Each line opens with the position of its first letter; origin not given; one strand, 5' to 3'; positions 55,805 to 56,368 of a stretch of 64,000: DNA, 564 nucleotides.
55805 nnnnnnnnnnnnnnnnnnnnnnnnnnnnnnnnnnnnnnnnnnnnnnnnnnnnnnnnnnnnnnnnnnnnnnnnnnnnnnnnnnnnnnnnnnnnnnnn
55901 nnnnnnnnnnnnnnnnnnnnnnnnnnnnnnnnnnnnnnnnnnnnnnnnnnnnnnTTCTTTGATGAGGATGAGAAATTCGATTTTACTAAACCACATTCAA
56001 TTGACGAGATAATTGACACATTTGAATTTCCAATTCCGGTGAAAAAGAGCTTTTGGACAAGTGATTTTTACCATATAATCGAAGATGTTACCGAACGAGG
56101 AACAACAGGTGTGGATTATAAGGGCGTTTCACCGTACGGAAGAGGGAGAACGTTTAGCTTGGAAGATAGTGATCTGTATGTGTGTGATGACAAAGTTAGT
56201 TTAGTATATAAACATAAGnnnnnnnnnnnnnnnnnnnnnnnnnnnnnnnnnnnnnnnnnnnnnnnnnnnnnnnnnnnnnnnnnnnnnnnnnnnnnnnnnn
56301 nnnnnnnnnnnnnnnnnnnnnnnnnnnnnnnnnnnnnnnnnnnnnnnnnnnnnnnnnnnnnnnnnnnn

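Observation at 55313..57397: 694-aa protein with triple internal repeat, coiled coil and terminal CX3CX2CX2CX2C cluster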

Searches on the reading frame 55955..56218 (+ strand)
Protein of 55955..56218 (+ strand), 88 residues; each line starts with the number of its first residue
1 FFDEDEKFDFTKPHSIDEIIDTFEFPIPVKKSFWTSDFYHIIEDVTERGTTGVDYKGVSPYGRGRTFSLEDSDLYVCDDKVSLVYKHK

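Call 27: search_solved_structures(query=A2, max_evalue=10)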
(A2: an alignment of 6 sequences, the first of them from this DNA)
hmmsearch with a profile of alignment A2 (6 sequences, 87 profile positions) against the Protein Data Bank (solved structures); distinct sequences matched with E-value up to 10: 5.
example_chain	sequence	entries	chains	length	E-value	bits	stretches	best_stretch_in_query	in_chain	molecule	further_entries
9n6t_A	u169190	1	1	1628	0.007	20.1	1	24-53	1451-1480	CRISPR-associated endonuclease Cas9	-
9ehf_A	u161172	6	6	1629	0.007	20.1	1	24-53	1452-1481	CRISPR-associated endonuclease Cas9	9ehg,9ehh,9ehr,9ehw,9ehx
5b2o_A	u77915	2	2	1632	0.007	20.1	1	24-53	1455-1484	CRISPR-associated endonuclease Cas9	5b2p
5b2q_A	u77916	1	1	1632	0.0096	19.6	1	24-53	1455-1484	CRISPR-associated endonuclease Cas9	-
4qo1_A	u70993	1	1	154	1.9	12.2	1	30-77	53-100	Nb139 Nanobody against the DNA-binding domain of p53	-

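Call 34: search_protein_representatives(alignment_id=A2)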
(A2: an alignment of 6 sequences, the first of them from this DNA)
Query: 6 sequences, 87 profile positions. Proteins with E-value up to 0.001 (for the whole library): 38; up to 1e-10: 9; up to 1e-30: 2. The best 38 are listed.
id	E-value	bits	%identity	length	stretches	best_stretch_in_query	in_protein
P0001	4.6e-95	328.4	-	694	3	1-86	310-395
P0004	4.7e-60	216.2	-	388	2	1-87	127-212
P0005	6.9e-20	87.4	-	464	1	3-84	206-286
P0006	8.4e-19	83.9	-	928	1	4-80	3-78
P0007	2.2e-17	79.4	-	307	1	4-85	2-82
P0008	1.1e-15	74.0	-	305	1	4-77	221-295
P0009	2.3e-15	72.9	-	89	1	5-81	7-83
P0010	3.9e-14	69.0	-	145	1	3-85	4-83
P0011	4.2e-12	62.5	-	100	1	4-77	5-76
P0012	4.9e-10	55.8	-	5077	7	49-80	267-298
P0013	6.4e-10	55.5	-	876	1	10-77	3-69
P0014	9.6e-10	54.9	-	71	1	17-84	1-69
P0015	1.2e-09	54.6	-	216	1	1-82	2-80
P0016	1.2e-09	54.6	-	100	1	4-71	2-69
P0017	1.7e-09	54.1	-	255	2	4-71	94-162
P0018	5.1e-09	52.6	-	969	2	10-75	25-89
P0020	3.7e-08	49.8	-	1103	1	4-61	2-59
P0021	6.2e-08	49.1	-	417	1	3-76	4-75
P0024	5.2e-07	46.2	-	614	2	6-73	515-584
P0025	7.6e-07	45.6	-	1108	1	8-76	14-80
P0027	3.4e-06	43.5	-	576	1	10-65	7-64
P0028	5.3e-06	42.9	-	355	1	2-85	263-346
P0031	2.9e-05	40.6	-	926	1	11-70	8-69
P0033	2.2e-04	37.8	-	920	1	8-61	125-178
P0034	2.2e-04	37.7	-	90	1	8-60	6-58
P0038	5.5e-04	36.5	-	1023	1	9-72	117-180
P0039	6.1e-04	36.3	-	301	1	12-63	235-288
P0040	7.2e-04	36.1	-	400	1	3-73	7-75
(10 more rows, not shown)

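Call 36: search_protein_families(library=pfam, proteins=[P0004, P0005, P0006, P0007, P0008, P0013, P0018, P0020, P0021, P0024], max_evalue=0.01)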
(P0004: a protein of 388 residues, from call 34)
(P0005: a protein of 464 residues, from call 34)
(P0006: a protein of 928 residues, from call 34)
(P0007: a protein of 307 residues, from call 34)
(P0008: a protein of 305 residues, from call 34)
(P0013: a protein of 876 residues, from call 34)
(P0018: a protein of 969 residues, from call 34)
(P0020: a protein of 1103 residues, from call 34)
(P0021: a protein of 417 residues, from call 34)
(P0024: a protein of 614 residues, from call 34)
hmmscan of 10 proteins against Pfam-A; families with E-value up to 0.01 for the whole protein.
P0004 (388 aa): 0 families

P0005 (464 aa): 1 family
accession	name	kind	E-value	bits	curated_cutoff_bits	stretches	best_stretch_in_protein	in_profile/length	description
PF22557.2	DuOB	-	4.6e-42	144.9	27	1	3-201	1-210/210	Dual OB-containing domain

P0006 (928 aa): 6 families
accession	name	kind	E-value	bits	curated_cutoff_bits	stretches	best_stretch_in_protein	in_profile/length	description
PF01443.25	Viral_helicase1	-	3e-09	37.5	21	1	841-922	150-227/228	Viral superfamily 1 RNA helicase core domain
PF00580.27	UvrD-helicase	-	2.6e-07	31.1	23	1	405-762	5-250/271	UvrD/REP helicase N-terminal domain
PF13245.12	AAA_19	-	1.3e-06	29.1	25.1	1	415-535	12-99/134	AAA domain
PF13361.12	UvrD_C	-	0.00096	19.1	25.6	1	861-923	280-347/350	UvrD-like helicase C-terminal domain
PF13401.12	AAA_22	-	0.0011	19.7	27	0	416-492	7-78/130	AAA domain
PF13538.12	UvrD_C_2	-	0.0049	17.1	27.4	1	870-920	4-50/52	UvrD-like helicase C-terminal domain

P0007 (307 aa): 0 families

P0008 (305 aa): 1 family
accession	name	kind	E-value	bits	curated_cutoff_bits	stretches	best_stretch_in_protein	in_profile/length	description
PF22557.2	DuOB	-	7.4e-43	147.5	27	1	3-209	1-210/210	Dual OB-containing domain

P0013 (876 aa): 6 families
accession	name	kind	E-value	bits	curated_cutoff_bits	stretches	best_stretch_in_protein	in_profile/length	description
PF00580.27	UvrD-helicase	-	1.5e-07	31.9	23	1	347-706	3-250/271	UvrD/REP helicase N-terminal domain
PF01443.25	Viral_helicase1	-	1.8e-07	31.7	21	1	652-864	43-227/228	Viral superfamily 1 RNA helicase core domain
PF13538.12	UvrD_C_2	-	3.1e-06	27.4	27.4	1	823-863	3-51/52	UvrD-like helicase C-terminal domain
PF13245.12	AAA_19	-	4e-06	27.5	25.1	0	349-400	1-50/134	AAA domain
PF02562.22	PhoH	-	2.5e-05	24.3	27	0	670-734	121-188/205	PhoH-like protein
PF13361.12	UvrD_C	-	0.00075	19.4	25.6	1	820-864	285-346/350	UvrD-like helicase C-terminal domain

P0018 (969 aa): 6 families
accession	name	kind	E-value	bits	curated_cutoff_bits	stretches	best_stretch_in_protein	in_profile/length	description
PF01443.25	Viral_helicase1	-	4.8e-10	40.1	21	1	757-965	41-228/228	Viral superfamily 1 RNA helicase core domain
PF00580.27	UvrD-helicase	-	1.5e-07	31.9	23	1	434-815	3-252/271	UvrD/REP helicase N-terminal domain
PF13538.12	UvrD_C_2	-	8.1e-05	22.9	27.4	1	928-964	8-52/52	UvrD-like helicase C-terminal domain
PF02562.22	PhoH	-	0.0001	22.3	27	0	771-850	116-193/205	PhoH-like protein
PF13245.12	AAA_19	-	0.0023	18.6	25.1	0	448-490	14-48/134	AAA domain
PF09848.15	SLFN-g3_helicase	-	0.0071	16.1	24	0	448-477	4-26/354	Schlafen group 3, DNA/RNA helicase domain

P0020 (1103 aa): 6 families
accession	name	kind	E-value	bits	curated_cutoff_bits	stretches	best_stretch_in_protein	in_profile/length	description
PF13245.12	AAA_19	-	1.1e-08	35.7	25.1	1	905-946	91-132/134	AAA domain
PF00580.27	UvrD-helicase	-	1.2e-06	28.8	23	1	753-949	104-257/271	UvrD/REP helicase N-terminal domain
PF01443.25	Viral_helicase1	-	2.6e-06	27.9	21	0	910-1096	65-225/228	Viral superfamily 1 RNA helicase core domain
PF02562.22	PhoH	-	0.001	19.1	27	0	905-943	120-158/205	PhoH-like protein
PF13538.12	UvrD_C_2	-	0.003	17.8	27.4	0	1058-1098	4-52/52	UvrD-like helicase C-terminal domain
PF13401.12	AAA_22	-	0.0051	17.6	27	0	381-458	6-80/130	AAA domain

P0021 (417 aa): 5 families
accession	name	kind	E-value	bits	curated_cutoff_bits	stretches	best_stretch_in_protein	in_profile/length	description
PF00350.29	Dynamin_N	-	2.4e-15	57.4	27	1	115-282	1-167/168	Dynamin family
PF01926.29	MMR_HSR1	-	2.6e-09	37.6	21.9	1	120-282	7-113/113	50S ribosome-binding GTPase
PF00009.33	GTP_EFTU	-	4.1e-07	30.2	26.5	1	115-331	6-179/188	Elongation factor Tu GTP binding domain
PF02421.24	FeoB_N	-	5.3e-05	23.2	27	1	202-290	39-122/156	Ferrous iron transport protein B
PF02492.25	cobW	-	0.0011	19.1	20.7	0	231-302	106-173/180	CobW/HypB/UreG, nucleotide-binding domain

P0024 (614 aa): 1 family
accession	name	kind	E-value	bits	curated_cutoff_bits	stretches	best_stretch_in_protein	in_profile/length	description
PF25014.1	NET2A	-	0.0016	18.8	33.1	0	208-289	152-233/235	NET2A-like domain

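Call 38: search_protein_families(library=pfam, proteins=[P0015, P0017, P0025, P0027, P0028, P0031, P0033, P0038, P0039, P0040], max_evalue=0.01)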
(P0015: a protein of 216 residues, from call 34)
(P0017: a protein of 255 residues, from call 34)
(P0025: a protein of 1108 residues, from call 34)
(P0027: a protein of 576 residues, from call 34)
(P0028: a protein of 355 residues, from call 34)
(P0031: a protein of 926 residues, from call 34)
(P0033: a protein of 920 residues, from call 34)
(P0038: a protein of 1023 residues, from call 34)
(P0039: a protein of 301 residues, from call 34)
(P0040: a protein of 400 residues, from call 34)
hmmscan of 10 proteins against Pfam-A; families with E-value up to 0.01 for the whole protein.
P0015 (216 aa): 2 families
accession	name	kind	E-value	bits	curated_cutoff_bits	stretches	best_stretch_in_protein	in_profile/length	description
PF00350.29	Dynamin_N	-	2.8e-15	57.2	27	1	92-209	6-123/168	Dynamin family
PF01926.29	MMR_HSR1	-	6.5e-07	29.9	21.9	0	94-123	9-38/113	50S ribosome-binding GTPase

P0017 (255 aa): 0 families

P0025 (1108 aa): 3 families
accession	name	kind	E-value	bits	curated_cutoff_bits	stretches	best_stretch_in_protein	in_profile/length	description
PF01443.25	Viral_helicase1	-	6e-06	26.7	21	1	783-971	57-228/228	Viral superfamily 1 RNA helicase core domain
PF00580.27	UvrD-helicase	-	0.00048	20.3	23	0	423-822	4-252/271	UvrD/REP helicase N-terminal domain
PF13245.12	AAA_19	-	0.00081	20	25.1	0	434-822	12-130/134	AAA domain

P0027 (576 aa): 1 family
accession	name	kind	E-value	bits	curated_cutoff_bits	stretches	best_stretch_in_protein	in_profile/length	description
PF19789.6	DUF6273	-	2.8e-50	171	23.5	2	413-570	4-171/172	Domain of unknown function (DUF6273)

P0028 (355 aa): 0 families

P0031 (926 aa): 8 families
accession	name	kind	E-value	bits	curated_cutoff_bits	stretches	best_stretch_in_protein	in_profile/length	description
PF13361.12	UvrD_C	-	1.5e-05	25.1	25.6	1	869-921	277-346/350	UvrD-like helicase C-terminal domain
PF13538.12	UvrD_C_2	-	4.2e-05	23.8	27.4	1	881-921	4-52/52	UvrD-like helicase C-terminal domain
PF01443.25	Viral_helicase1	-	6.3e-05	23.3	21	0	738-922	62-228/228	Viral superfamily 1 RNA helicase core domain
PF13245.12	AAA_19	-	0.0008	20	25.1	0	405-452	11-54/134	AAA domain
PF00580.27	UvrD-helicase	-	0.0015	18.7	23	1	395-449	3-55/271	UvrD/REP helicase N-terminal domain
PF00437.27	T2SSE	-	0.0031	16.7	24.9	1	384-435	120-172/370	Type II/IV secretion system protein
PF01078.27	Mg_chelatase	-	0.0087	15.9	20.3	0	405-429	22-45/207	Magnesium chelatase, subunit ChlI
PF13173.12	AAA_14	-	0.0094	16.4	27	0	728-751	56-78/129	AAA domain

P0033 (920 aa): 4 families
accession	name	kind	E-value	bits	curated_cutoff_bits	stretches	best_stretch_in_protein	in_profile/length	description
PF00176.29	SNF2-rel_dom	-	4.9e-16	59.1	24.9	1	283-598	21-284/290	SNF2-related domain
PF00271.37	Helicase_C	-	2.2e-09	38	23.5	1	618-725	2-110/110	Helicase conserved C-terminal domain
PF04851.21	ResIII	-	1.3e-07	32.1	22.5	1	239-442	5-133/164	Type III restriction enzyme, res subunit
PF00270.35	DEAD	-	0.0096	16.1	26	0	267-333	2-70/167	DEAD/DEAH box helicase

P0038 (1023 aa): 4 families
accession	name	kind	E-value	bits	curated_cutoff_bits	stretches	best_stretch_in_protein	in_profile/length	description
PF00176.29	SNF2-rel_dom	-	2.6e-15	56.7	24.9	1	251-551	23-282/290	SNF2-related domain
PF00271.37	Helicase_C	-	1.9e-10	41.4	23.5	1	572-678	2-110/110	Helicase conserved C-terminal domain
PF04851.21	ResIII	-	2.4e-06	28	22.5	1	243-306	21-84/164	Type III restriction enzyme, res subunit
PF00270.35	DEAD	-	0.002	18.3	26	0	253-302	22-73/167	DEAD/DEAH box helicase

P0039 (301 aa): 1 family
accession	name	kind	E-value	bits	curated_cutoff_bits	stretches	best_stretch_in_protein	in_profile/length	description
PF22557.2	DuOB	-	3.5e-33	115.9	27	1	4-218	2-210/210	Dual OB-containing domain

P0040 (400 aa): 7 families
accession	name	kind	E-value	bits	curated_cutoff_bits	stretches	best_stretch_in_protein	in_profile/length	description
PF00350.29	Dynamin_N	-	7e-16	59.1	27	1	98-262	3-167/168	Dynamin family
PF01926.29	MMR_HSR1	-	1e-06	29.3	21.9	1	99-262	5-113/113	50S ribosome-binding GTPase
PF00009.33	GTP_EFTU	-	2.4e-06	27.7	26.5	1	96-305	6-173/188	Elongation factor Tu GTP binding domain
PF04548.22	AIG1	-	0.00013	21.8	27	0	173-279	33-139/212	AIG1 family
PF04670.18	Gtr1_RagA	-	0.00024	21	22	1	188-276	47-134/232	Gtr1/RagA G protein conserved region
PF00735.24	Septin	-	0.00057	19.7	26.2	0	93-153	4-55/280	Septin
PF02421.24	FeoB_N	-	0.0081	16.1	27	0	183-269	40-121/156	Ferrous iron transport protein B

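Call 55: find_encoding_contigs(protein=P0006, flank=8000, max_places=3)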
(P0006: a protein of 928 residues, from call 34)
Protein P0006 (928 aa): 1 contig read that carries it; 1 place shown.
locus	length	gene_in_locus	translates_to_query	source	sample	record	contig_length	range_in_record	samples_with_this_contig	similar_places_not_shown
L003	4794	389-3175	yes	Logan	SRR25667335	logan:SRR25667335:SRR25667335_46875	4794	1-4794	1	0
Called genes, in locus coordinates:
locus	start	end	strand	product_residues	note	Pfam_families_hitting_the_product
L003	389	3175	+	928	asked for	PF00580:UvrD-helicase (weak), PF13245:AAA_19 (faint), PF01443:Viral_helicase1 (weak)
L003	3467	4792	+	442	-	?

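Call 56: find_encoding_contigs(protein=P0007, flank=8000, max_places=3)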
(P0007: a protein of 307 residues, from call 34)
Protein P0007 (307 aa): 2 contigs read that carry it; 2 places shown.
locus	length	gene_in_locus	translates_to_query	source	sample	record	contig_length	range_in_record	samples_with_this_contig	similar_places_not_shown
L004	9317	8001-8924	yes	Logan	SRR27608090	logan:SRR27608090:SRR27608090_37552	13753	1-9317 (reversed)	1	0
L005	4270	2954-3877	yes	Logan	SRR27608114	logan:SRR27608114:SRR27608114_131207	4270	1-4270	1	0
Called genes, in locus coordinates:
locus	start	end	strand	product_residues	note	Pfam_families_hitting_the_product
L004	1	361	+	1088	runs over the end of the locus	PF24973:EGF_LMN_ATRN (faint), PF13306:LRR_5, PF13855:LRR_8 (faint), PF13306:LRR_5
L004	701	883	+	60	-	-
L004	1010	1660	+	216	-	PF00717:Peptidase_S24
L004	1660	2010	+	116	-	PF00717:Peptidase_S24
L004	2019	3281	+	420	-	PF00817:IMS, PF11799:IMS_C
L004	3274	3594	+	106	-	PF08863:YolD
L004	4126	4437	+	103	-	-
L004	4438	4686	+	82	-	-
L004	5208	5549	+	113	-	-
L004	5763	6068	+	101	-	-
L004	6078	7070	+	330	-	PF01381:HTH_3, PF12844:HTH_19, PF13560:HTH_31 (weak)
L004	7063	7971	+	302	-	PF01381:HTH_3, PF12844:HTH_19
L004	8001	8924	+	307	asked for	-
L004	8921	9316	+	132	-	?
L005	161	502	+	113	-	-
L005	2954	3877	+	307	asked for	-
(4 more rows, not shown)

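Call 57: find_encoding_contigs(protein=P0021, flank=8000, max_places=3)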
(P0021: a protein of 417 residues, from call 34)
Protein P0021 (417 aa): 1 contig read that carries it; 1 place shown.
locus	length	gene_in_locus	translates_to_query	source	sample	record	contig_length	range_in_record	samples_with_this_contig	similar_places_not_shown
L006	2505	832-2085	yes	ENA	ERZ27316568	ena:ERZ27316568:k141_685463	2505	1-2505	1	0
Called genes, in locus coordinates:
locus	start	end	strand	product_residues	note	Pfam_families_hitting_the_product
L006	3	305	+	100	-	?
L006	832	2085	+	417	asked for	PF00009:GTP_EFTU (weak), PF00350:Dynamin_N, PF01926:MMR_HSR1 (faint)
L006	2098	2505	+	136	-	?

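Call 58: find_encoding_contigs(protein=P0033, flank=8000, max_places=3)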
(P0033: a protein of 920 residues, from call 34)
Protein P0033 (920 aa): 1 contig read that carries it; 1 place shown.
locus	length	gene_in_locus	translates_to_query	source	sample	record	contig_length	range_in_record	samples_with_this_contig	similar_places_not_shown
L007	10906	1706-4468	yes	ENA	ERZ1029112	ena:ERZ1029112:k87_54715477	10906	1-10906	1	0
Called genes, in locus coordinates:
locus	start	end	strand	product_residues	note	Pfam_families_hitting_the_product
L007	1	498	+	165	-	?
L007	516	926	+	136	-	-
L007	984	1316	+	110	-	-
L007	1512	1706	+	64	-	-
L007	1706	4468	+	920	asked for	PF04851:ResIII, PF00176:SNF2-rel_dom, PF00271:Helicase_C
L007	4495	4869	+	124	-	-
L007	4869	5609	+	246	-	-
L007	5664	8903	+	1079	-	PF00176:SNF2-rel_dom, PF04851:ResIII, PF00271:Helicase_C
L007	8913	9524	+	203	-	PF14335:DUF4391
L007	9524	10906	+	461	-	?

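Call 59: find_encoding_contigs(protein=P0020, flank=8000, max_places=3)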
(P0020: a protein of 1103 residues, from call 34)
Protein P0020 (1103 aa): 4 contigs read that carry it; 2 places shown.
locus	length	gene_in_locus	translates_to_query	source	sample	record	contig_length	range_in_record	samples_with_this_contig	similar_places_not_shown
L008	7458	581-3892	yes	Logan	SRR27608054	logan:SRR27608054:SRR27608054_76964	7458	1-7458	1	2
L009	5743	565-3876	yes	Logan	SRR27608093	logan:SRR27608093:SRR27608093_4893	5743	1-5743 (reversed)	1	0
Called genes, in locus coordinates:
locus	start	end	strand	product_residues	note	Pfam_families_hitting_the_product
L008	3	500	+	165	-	?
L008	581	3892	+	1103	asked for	PF00580:UvrD-helicase (faint), PF13245:AAA_19 (faint), PF01443:Viral_helicase1 (faint)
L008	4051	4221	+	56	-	-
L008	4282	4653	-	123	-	PF13560:HTH_31, PF01381:HTH_3, PF12844:HTH_19 (weak)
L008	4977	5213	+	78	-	-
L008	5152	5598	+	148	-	-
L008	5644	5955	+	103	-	-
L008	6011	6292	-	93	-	-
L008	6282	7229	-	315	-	PF02661:Fic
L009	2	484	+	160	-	?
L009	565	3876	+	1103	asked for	PF00580:UvrD-helicase (faint), PF13245:AAA_19 (faint), PF01443:Viral_helicase1 (faint)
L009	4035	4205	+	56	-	-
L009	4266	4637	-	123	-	PF13560:HTH_31, PF01381:HTH_3, PF12844:HTH_19 (weak)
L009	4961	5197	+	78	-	-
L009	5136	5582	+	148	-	-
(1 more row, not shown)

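Call 80: search_protein_families(library=ncbifam, proteins=[P0006, P0018, P0020, P0025, P0031, P0013], max_evalue=0.001)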
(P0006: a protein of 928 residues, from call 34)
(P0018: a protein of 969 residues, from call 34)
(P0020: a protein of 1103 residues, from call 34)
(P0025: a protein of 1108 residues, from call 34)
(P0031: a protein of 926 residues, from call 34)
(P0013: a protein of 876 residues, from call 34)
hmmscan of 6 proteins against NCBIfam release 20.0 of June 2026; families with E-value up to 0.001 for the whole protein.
P0006 (928 aa): 5 families
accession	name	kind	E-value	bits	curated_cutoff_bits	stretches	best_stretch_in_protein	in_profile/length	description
NF041464.1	HelD_BACSU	equivalog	9.3e-21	73.4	419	2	264-540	80-353/779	RNA polymerase recycling motor HelD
NF041258.1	motor_HelR_2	exception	4e-14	51.8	1100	1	337-486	118-256/713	RNA polymerase recycling motor ATPase HelR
NF041254.1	motor_HelR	exception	1.2e-13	50.2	750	1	354-482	141-269/706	RNA polymerase recycling motor ATPase HelR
NF041465.1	HelD_MYCSM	equivalog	6.4e-12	44.4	1051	1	391-485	166-260/719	RNA polymerase recycling motor HelD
NF008743.0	PRK11773.1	equivalog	0.00017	20.1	965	0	393-459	2-65/720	DNA helicase II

P0018 (969 aa): 4 families
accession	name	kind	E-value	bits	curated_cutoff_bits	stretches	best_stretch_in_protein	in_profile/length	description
NF041464.1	HelD_BACSU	equivalog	1e-22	79.9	419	2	221-523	6-300/779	RNA polymerase recycling motor HelD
NF041258.1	motor_HelR_2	exception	1.6e-17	63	1100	1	388-495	128-230/713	RNA polymerase recycling motor ATPase HelR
NF041465.1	HelD_MYCSM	equivalog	2.5e-14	52.3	1051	1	396-495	141-235/719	RNA polymerase recycling motor HelD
NF041254.1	motor_HelR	exception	3.4e-12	45.5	750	1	398-512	157-264/706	RNA polymerase recycling motor ATPase HelR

P0020 (1103 aa): 4 families
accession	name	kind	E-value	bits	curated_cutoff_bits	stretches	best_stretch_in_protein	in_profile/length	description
NF041464.1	HelD_BACSU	equivalog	6.1e-28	97.2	419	2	234-534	86-372/779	RNA polymerase recycling motor HelD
NF041258.1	motor_HelR_2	exception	6.3e-25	87.5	1100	2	252-432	65-237/713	RNA polymerase recycling motor ATPase HelR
NF041465.1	HelD_MYCSM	equivalog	1.6e-22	79.4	1051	1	252-431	70-241/719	RNA polymerase recycling motor HelD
NF041254.1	motor_HelR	exception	5.9e-22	77.7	750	1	265-446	89-268/706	RNA polymerase recycling motor ATPase HelR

P0025 (1108 aa): 4 families
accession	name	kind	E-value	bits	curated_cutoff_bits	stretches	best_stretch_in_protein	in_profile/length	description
NF041464.1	HelD_BACSU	equivalog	2.3e-25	88.6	419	2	212-536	5-325/779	RNA polymerase recycling motor HelD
NF041258.1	motor_HelR_2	exception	1.6e-15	56.3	1100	1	324-483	89-230/713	RNA polymerase recycling motor ATPase HelR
NF041254.1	motor_HelR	exception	9.1e-14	50.6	750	2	330-505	108-269/706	RNA polymerase recycling motor ATPase HelR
NF041465.1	HelD_MYCSM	equivalog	1.6e-13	49.6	1051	1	412-484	168-236/719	RNA polymerase recycling motor HelD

P0031 (926 aa): 5 families
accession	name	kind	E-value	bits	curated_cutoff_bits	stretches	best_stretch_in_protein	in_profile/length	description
NF041464.1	HelD_BACSU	equivalog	7.7e-21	73.7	419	1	262-811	86-628/779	RNA polymerase recycling motor HelD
NF041254.1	motor_HelR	exception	3.3e-17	62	750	1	276-451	80-247/706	RNA polymerase recycling motor ATPase HelR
NF041258.1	motor_HelR_2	exception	1.2e-15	56.8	1100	1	278-454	68-233/713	RNA polymerase recycling motor ATPase HelR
NF041465.1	HelD_MYCSM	equivalog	3.2e-12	45.4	1051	1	368-454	153-238/719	RNA polymerase recycling motor HelD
NF008743.0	PRK11773.1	equivalog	4.8e-05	21.9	965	0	385-446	3-61/720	DNA helicase II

P0013 (876 aa): 6 families
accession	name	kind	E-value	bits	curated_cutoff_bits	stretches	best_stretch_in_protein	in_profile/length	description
NF041464.1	HelD_BACSU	equivalog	2.6e-39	134.8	419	2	250-429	126-298/779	RNA polymerase recycling motor HelD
NF041258.1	motor_HelR_2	exception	2e-18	65.9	1100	1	256-414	94-241/713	RNA polymerase recycling motor ATPase HelR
NF041254.1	motor_HelR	exception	2.2e-16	59.3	750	1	255-423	106-267/706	RNA polymerase recycling motor ATPase HelR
NF041465.1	HelD_MYCSM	equivalog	1.6e-14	53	1051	1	256-409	99-241/719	RNA polymerase recycling motor HelD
NF008743.0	PRK11773.1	equivalog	1.2e-07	30.5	965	0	339-391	4-55/720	DNA helicase II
TIGR01075.1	uvrD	equivalog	5.9e-07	28.2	1144.45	0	342-385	2-44/715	DNA helicase II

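Call 81: search_solved_structures(query=P0006, max_evalue=0.001)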
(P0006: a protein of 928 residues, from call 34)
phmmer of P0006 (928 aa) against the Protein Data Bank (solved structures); distinct sequences matched with E-value up to 0.001: 2.
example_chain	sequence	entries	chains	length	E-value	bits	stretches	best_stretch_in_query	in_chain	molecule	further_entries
6wvk_H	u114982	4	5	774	9.5e-13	50.6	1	269-506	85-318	DNA helicase IV | DNA helicase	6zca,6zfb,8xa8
6yxu_H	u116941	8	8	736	4.5e-07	31.8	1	377-486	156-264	RNA polymerase-associated transcription factor HelD | Helicase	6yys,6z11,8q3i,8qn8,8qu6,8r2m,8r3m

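Call 84: search_dna_similar(query=P0009, collection=phages, mode=protein, max_evalue=0.01)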
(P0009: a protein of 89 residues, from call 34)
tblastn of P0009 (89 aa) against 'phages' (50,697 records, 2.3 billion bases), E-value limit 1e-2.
No match.
